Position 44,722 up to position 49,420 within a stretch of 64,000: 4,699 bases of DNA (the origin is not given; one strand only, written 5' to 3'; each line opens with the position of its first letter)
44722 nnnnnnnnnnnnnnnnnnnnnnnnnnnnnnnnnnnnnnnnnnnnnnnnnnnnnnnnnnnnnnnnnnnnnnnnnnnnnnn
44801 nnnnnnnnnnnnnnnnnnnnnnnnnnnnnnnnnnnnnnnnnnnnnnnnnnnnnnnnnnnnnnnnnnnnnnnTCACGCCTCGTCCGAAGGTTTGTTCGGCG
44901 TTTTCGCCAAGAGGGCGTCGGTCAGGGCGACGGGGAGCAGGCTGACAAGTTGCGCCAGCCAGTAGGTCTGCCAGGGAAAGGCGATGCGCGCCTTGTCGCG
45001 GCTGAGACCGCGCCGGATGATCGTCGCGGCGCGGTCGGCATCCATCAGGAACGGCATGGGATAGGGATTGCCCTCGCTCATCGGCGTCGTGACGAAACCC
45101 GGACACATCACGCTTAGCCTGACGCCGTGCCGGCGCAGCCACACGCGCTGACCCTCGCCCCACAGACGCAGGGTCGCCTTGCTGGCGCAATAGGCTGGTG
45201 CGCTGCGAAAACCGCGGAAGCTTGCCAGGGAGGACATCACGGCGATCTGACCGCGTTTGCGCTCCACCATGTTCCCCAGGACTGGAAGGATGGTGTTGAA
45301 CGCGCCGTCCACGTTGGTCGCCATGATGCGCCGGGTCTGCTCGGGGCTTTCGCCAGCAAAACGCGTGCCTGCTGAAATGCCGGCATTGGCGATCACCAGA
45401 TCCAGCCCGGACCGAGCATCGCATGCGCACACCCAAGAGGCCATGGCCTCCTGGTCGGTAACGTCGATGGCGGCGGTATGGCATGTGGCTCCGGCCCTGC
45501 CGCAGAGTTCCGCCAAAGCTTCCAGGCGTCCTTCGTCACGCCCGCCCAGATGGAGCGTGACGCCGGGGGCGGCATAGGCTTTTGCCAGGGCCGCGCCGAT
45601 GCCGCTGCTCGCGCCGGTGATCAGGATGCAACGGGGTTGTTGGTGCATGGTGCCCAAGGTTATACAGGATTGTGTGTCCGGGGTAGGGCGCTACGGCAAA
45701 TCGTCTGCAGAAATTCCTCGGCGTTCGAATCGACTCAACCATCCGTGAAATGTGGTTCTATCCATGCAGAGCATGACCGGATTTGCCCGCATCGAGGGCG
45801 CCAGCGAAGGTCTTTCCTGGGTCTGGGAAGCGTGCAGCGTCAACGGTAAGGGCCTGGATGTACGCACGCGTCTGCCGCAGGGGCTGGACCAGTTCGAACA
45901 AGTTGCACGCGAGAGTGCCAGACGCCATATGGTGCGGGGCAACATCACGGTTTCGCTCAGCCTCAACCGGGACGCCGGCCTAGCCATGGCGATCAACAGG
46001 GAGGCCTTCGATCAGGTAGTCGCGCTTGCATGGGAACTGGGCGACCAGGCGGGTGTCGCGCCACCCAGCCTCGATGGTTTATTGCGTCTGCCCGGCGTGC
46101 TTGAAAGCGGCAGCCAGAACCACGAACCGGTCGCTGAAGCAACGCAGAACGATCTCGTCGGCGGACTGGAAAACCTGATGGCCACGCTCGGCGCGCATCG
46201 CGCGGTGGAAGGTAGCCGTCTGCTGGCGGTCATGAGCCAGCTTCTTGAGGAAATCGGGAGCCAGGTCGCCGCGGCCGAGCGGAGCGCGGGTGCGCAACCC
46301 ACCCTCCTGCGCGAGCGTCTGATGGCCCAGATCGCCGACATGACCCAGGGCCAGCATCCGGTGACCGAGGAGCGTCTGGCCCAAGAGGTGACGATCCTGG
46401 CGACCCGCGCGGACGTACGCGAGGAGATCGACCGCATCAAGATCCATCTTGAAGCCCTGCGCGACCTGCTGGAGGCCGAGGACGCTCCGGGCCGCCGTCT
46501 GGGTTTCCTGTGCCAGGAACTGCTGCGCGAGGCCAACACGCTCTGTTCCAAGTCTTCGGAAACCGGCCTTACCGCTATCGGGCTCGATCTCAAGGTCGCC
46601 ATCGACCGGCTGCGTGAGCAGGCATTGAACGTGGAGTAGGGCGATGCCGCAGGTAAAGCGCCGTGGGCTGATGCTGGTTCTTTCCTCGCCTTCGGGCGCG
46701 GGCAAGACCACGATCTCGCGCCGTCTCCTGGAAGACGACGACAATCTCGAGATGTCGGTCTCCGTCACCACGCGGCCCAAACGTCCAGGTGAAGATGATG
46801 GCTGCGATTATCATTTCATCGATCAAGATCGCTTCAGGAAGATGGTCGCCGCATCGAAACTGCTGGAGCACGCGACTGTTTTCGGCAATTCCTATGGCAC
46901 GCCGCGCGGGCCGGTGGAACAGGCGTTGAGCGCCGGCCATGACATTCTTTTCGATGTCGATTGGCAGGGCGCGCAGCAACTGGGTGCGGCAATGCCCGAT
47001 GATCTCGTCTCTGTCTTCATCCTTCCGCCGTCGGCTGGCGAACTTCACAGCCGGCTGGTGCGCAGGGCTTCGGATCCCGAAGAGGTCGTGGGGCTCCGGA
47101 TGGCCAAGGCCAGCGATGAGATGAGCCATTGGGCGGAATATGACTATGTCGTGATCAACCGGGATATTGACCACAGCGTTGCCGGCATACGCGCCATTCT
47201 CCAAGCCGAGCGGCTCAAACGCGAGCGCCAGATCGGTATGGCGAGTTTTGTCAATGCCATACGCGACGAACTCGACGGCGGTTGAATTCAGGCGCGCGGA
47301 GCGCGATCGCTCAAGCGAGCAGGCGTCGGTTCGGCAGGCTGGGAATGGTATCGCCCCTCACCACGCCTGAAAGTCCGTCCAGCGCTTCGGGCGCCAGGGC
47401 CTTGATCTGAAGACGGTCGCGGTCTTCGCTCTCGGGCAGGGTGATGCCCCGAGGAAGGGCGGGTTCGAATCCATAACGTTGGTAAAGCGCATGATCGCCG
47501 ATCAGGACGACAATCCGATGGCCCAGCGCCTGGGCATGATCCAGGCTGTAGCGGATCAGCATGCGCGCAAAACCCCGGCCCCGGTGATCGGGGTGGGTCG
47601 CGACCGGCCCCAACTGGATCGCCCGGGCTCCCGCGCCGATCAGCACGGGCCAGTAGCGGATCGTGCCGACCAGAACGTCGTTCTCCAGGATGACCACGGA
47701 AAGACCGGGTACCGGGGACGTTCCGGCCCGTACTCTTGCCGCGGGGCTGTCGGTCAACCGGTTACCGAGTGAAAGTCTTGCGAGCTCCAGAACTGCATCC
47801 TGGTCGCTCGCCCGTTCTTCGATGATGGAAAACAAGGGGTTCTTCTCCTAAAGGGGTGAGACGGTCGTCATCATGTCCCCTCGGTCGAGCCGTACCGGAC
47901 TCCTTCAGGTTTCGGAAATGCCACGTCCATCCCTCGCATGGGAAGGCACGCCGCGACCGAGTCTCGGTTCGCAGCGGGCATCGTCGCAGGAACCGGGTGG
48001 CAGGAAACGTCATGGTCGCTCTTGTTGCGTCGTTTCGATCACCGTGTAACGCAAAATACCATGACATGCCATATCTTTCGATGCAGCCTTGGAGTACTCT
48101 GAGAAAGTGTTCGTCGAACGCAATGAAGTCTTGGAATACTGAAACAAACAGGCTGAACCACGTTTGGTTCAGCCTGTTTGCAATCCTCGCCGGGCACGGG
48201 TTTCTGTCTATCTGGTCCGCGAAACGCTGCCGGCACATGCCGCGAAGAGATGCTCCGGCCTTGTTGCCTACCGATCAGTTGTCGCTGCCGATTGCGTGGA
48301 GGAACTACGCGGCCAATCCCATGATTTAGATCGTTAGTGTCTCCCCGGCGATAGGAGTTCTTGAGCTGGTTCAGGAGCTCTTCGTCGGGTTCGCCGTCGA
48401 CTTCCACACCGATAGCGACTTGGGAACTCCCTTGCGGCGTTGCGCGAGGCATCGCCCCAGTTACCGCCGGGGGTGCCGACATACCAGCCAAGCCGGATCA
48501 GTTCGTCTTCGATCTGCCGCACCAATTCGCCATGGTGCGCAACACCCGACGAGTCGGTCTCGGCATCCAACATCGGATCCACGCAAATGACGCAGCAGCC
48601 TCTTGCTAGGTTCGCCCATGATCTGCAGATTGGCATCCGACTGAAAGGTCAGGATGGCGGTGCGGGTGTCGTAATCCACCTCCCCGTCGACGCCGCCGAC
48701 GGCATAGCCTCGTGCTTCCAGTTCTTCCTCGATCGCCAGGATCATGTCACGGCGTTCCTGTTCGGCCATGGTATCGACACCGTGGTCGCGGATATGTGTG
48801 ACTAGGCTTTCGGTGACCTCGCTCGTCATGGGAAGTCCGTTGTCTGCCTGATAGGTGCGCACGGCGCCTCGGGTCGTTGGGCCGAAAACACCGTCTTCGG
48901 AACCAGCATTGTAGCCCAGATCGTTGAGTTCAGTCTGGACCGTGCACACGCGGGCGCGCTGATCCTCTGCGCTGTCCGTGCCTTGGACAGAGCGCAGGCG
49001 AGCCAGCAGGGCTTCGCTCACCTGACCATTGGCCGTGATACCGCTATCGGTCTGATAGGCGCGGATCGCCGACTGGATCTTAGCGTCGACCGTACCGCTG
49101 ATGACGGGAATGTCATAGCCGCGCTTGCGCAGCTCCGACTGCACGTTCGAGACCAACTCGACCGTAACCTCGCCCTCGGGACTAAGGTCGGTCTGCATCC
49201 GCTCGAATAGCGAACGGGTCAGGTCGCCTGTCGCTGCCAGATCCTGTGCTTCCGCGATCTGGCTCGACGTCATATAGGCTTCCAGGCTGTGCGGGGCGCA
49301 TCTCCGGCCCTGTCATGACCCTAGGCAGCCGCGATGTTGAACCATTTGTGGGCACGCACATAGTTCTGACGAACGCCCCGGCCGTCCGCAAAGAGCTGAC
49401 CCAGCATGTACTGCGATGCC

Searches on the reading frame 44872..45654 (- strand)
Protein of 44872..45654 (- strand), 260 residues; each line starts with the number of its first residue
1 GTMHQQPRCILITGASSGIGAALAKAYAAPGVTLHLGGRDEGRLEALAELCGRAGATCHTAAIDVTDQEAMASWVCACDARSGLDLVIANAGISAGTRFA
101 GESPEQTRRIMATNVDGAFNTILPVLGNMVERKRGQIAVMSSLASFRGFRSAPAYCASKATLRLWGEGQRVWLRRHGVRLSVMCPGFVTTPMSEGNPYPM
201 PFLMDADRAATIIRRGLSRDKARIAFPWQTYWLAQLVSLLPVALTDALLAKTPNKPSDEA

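Call 34: search_protein_families(library=pfam, max_evalue=0.001, proteins=[window:44872-45654:-])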
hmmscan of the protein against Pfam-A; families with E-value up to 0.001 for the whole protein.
window:44872-45654:- (260 aa): 4 families
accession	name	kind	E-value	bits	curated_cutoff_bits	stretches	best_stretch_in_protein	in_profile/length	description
PF00106.31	adh_short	-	4.5e-41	140.9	26.6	1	9-194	2-188/195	short chain dehydrogenase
PF13561.12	adh_short_C2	-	1.9e-26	93.5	27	1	14-217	1-205/236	Enoyl-(Acyl carrier protein) reductase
PF08659.16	KR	-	5.1e-11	43.3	22.6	1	10-161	3-155/180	KR domain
PF01370.27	Epimerase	-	0.00062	19.7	20.9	1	10-109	1-89/240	NAD dependent epimerase/dehydratase family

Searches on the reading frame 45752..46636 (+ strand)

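Call 34: search_protein_families(library=pfam, max_evalue=0.001, proteins=[window:45752-46636:+])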
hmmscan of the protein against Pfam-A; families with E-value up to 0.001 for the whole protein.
window:45752-46636:+ (295 aa): 2 families
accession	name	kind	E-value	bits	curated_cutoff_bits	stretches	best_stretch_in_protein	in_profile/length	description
PF08340.16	YicC-like_C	-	1.6e-34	119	27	1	183-295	9-120/120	Endoribonuclease YicC-like, C-terminal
PF03755.18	YicC-like_N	-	8.3e-30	104.7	25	1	5-157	1-154/156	Endoribonuclease YicC-like, N-terminal region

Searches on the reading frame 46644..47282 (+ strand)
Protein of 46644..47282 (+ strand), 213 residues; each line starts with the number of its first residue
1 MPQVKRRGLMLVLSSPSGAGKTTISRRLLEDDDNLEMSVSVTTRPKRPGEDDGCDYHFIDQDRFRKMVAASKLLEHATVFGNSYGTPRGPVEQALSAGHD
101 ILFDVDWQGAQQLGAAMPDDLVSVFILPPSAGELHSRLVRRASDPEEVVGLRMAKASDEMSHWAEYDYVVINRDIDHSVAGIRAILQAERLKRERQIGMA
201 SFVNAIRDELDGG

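Call 34: search_protein_families(library=pfam, max_evalue=0.001, proteins=[window:46644-47282:+])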
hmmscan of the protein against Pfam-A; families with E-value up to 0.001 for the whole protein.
window:46644-47282:+ (213 aa): 1 family
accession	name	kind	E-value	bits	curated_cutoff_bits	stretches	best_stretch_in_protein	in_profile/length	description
PF00625.27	Guanylate_kin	-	1.4e-43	149.1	25.2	1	10-188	4-181/182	Guanylate kinase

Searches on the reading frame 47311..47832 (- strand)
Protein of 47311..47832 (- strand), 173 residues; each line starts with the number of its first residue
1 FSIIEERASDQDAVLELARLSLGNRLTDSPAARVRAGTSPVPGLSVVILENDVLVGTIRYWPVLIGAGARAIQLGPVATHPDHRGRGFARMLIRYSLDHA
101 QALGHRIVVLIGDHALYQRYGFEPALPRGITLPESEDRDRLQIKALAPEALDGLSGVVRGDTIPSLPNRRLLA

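Call 34: search_protein_families(library=pfam, max_evalue=0.001, proteins=[window:47311-47832:-])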
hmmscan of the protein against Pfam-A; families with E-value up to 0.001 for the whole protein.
window:47311-47832:- (173 aa): 4 families
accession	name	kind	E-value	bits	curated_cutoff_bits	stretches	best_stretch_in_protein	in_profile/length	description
PF13527.13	Acetyltransf_9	-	7.8e-14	52.2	25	1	8-124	7-126/127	Acetyltransferase (GNAT) domain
PF00583.31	Acetyltransf_1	-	5.5e-12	46.4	20.7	1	29-122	19-116/116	Acetyltransferase (GNAT) family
PF13508.13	Acetyltransf_7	-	1.2e-10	42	27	1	46-124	6-84/84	Acetyltransferase (GNAT) domain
PF14542.12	Acetyltransf_CG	-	0.00029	21.4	30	1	76-109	29-62/80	GCN5-related N-acetyl-transferase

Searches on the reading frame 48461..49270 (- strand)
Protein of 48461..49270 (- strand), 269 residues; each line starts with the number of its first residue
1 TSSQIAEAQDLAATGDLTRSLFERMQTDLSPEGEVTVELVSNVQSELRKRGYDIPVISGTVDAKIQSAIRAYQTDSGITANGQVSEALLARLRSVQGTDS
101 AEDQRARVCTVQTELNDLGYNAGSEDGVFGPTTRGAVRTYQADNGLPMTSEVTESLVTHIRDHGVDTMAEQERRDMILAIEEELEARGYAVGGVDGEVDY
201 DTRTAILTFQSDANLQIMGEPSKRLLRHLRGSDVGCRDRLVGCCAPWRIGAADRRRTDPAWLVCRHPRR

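Call 34: search_protein_families(library=pfam, max_evalue=0.001, proteins=[window:48461-49270:-])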
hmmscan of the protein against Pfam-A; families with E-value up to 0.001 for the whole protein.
window:48461-49270:- (269 aa): 4 families
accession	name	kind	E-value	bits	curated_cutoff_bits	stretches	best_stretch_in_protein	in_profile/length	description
PF01471.23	PG_binding_1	-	1.6e-35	121.5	23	3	105-156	2-53/57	Putative peptidoglycan binding domain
PF08823.16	PG_binding_2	-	2.7e-07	31.2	21.1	0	107-144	17-54/74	Putative peptidoglycan binding domain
PF13399.11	LytR_C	-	9.9e-05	23.6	22.2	0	38-92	14-67/86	LytR cell envelope-related transcriptional attenuator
PF03698.18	UPF0180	-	0.00044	20.8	25.4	0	41-59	10-28/77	Uncharacterised protein family (UPF0180)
